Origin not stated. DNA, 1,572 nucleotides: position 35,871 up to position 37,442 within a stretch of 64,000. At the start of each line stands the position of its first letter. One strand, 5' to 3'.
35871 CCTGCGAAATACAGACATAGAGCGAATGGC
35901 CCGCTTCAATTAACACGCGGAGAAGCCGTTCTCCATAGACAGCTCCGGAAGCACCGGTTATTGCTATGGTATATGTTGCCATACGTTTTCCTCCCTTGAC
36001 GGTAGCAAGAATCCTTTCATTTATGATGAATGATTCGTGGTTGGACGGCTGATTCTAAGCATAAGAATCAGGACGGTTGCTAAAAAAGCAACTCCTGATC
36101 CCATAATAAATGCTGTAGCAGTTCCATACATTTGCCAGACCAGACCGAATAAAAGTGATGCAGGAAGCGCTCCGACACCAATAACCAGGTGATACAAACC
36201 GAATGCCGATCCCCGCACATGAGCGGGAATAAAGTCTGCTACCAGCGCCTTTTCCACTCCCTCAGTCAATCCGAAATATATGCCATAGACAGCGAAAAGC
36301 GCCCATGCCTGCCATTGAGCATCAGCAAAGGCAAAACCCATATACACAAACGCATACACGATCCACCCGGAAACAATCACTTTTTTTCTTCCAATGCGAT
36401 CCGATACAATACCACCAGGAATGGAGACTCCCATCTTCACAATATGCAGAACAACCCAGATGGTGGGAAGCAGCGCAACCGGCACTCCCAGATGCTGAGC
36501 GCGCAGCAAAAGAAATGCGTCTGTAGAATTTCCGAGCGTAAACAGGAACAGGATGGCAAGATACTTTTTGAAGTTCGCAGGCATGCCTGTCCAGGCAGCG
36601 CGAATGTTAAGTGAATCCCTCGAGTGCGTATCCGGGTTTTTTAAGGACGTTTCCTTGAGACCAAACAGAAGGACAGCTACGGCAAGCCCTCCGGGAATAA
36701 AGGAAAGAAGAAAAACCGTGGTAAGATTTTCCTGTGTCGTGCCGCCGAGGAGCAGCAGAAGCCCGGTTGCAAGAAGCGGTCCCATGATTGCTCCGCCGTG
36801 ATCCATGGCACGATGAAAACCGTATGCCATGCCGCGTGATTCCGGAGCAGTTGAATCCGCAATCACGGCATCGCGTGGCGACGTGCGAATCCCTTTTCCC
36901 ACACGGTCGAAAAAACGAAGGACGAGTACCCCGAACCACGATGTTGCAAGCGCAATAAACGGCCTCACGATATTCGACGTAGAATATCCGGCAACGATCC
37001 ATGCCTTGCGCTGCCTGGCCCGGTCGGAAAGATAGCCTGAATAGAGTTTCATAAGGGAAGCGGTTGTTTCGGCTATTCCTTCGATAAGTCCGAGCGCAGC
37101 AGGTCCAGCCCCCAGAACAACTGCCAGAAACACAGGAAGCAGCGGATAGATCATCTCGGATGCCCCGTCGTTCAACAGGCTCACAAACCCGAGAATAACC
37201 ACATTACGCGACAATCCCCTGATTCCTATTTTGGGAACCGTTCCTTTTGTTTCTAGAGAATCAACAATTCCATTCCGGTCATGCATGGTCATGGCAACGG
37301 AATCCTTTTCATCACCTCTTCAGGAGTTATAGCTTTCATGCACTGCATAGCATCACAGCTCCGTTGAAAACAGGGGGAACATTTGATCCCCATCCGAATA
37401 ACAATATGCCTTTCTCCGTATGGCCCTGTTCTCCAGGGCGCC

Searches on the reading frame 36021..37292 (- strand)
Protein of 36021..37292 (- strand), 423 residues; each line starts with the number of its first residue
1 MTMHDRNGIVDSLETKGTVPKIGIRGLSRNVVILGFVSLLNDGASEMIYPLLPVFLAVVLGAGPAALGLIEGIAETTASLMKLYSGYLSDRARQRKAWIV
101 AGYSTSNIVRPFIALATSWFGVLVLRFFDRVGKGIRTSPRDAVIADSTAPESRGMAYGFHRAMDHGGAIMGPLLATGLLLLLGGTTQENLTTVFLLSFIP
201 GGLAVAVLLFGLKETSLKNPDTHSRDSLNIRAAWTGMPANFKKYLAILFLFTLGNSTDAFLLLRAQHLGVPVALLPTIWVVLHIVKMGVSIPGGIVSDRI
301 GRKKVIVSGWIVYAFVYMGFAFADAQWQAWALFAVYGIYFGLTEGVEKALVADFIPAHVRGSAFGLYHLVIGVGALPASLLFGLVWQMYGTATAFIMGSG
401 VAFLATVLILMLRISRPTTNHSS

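Call 73: search_protein_families(library=pfam, proteins=[window:36021-37292:-], max_evalue=0.00001)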
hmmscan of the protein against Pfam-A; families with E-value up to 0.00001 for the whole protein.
window:36021-37292:- (423 aa): 2 families
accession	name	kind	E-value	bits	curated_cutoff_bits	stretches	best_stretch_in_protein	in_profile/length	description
PF07690.21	MFS_1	-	1.1e-43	150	33.4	2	35-343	2-311/347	Major Facilitator Superfamily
PF00083.30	Sugar_tr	-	3.8e-06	26.5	22.3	1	281-417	54-192/452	Sugar (and other) transporter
